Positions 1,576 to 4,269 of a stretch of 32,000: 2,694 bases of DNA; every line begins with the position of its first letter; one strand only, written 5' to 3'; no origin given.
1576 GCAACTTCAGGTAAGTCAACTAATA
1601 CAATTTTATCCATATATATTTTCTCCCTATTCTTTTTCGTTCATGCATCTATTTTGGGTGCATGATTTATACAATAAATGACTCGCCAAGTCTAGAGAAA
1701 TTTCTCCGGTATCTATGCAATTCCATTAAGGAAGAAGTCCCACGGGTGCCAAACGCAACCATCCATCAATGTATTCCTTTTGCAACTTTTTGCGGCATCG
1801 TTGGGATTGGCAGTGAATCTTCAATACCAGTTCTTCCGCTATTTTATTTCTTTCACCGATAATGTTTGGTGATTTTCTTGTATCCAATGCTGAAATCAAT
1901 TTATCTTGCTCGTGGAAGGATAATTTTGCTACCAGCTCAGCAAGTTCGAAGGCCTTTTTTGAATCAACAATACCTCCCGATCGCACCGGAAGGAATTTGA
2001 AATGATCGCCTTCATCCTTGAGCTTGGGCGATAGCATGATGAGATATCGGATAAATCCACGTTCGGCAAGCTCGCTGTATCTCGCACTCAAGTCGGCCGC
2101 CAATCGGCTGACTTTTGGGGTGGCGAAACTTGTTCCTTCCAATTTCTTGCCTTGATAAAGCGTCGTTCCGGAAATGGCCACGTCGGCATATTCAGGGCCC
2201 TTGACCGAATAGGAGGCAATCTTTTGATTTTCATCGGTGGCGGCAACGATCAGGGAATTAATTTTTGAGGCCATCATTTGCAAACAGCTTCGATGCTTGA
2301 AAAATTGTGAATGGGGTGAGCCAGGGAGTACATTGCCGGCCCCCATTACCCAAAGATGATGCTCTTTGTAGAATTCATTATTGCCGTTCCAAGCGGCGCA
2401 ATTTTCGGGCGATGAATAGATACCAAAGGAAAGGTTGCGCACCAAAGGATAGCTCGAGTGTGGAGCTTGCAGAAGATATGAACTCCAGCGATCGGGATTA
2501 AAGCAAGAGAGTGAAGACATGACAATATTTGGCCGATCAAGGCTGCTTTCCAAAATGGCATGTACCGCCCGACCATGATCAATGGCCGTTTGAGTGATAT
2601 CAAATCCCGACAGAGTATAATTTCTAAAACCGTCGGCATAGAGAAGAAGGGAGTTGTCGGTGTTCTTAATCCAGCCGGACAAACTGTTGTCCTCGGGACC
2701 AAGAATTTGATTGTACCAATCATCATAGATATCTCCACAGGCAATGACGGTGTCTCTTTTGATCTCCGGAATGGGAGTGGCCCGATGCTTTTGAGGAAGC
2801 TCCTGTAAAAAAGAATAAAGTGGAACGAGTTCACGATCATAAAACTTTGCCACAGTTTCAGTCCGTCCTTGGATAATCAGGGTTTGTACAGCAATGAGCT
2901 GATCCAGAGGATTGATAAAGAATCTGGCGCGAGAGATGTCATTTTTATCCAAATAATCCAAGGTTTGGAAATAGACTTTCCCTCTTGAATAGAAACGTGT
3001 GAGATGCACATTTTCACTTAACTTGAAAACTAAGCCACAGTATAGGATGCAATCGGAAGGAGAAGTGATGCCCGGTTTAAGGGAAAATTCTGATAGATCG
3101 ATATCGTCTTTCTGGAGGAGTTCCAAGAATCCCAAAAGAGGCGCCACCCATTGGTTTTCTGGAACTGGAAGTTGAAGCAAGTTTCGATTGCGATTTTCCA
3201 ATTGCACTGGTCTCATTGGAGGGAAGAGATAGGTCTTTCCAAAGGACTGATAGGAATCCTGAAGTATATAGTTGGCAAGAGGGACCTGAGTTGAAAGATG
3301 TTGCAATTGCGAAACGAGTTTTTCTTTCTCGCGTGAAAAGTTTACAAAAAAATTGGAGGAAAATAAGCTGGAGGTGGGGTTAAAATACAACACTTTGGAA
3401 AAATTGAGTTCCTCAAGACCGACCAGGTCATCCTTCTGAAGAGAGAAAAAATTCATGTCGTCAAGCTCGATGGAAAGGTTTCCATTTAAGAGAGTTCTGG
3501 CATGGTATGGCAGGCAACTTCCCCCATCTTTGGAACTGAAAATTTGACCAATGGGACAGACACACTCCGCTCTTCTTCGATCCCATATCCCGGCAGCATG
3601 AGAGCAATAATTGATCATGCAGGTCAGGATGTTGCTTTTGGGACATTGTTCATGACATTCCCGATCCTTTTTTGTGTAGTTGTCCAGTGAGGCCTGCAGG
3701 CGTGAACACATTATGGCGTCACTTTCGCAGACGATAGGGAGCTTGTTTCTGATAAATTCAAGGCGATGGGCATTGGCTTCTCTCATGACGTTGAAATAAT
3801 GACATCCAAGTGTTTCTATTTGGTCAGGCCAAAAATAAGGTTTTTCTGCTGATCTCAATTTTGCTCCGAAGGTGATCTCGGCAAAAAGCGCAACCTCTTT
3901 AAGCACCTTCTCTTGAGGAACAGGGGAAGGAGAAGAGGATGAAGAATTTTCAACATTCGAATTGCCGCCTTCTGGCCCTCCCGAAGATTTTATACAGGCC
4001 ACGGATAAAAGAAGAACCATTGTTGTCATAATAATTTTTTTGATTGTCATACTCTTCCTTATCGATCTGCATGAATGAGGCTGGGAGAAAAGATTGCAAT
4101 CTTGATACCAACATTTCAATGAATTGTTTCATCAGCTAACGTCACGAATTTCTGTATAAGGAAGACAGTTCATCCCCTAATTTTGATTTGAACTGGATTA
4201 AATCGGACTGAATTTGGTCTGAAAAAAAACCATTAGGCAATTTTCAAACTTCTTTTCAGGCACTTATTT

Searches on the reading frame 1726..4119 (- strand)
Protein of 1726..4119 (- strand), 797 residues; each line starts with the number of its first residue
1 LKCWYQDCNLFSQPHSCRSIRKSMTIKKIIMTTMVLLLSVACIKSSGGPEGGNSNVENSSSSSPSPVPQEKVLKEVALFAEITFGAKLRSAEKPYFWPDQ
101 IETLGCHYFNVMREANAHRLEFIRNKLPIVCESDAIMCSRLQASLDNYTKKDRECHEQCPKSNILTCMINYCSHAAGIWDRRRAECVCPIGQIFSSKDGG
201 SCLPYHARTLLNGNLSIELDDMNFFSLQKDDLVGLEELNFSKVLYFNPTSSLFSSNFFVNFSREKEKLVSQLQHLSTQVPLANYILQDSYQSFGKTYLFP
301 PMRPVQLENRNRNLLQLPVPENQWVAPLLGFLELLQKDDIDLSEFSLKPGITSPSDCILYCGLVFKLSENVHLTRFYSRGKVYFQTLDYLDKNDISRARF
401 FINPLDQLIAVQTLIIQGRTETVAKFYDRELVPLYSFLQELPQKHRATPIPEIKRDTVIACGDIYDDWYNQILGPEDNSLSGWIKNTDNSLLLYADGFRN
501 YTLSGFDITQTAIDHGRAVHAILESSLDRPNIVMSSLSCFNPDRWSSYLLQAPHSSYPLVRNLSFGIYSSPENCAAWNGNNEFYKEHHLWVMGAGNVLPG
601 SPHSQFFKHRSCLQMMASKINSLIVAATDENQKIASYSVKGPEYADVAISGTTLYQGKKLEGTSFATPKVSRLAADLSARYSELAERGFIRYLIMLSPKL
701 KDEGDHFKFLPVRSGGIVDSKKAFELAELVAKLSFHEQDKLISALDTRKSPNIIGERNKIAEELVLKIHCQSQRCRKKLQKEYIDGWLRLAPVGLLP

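Call 3: search_protein_families(library=pfam, proteins=[window:1726-4119:-], max_evalue=1)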
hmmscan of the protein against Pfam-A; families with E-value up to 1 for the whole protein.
window:1726-4119:- (797 aa): 1 family
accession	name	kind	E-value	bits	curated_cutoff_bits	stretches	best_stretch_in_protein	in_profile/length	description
PF00082.27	Peptidase_S8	-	6.1e-11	42.6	21.8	1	560-703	113-279/288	Subtilase family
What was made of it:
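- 1726..4050 (-): Divergently transcribed S8 subtilase-like protein, probably a lipoprotein (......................). The mechanical ORF extends to a TTG at 4119. Pfam Peptidase_S8 6.1e-11 over the C-terminal half (call 3).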

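Call 10: search_protein_families(library=ncbifam, proteins=[window:1726-4119:-], max_evalue=0.1)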
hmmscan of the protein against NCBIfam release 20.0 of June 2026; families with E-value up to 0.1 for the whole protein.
window:1726-4119:- (797 aa): 1 family
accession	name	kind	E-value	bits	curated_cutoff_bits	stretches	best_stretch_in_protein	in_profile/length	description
TIGR03921.1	T7SS_mycosin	equivalog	0.00012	21.3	278.75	1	621-690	175-256/353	type VII secretion-associated serine protease mycosin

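Call 96: search_protein_families(library=padloc, proteins=[window:1726-4119:-], max_evalue=0.01)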
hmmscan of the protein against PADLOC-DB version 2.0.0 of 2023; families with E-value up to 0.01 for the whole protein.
window:1726-4119:- (797 aa): 1 family
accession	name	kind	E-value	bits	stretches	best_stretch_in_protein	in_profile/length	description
PDLC02201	IetS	-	0.00046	16.5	1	659-699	485-525/781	-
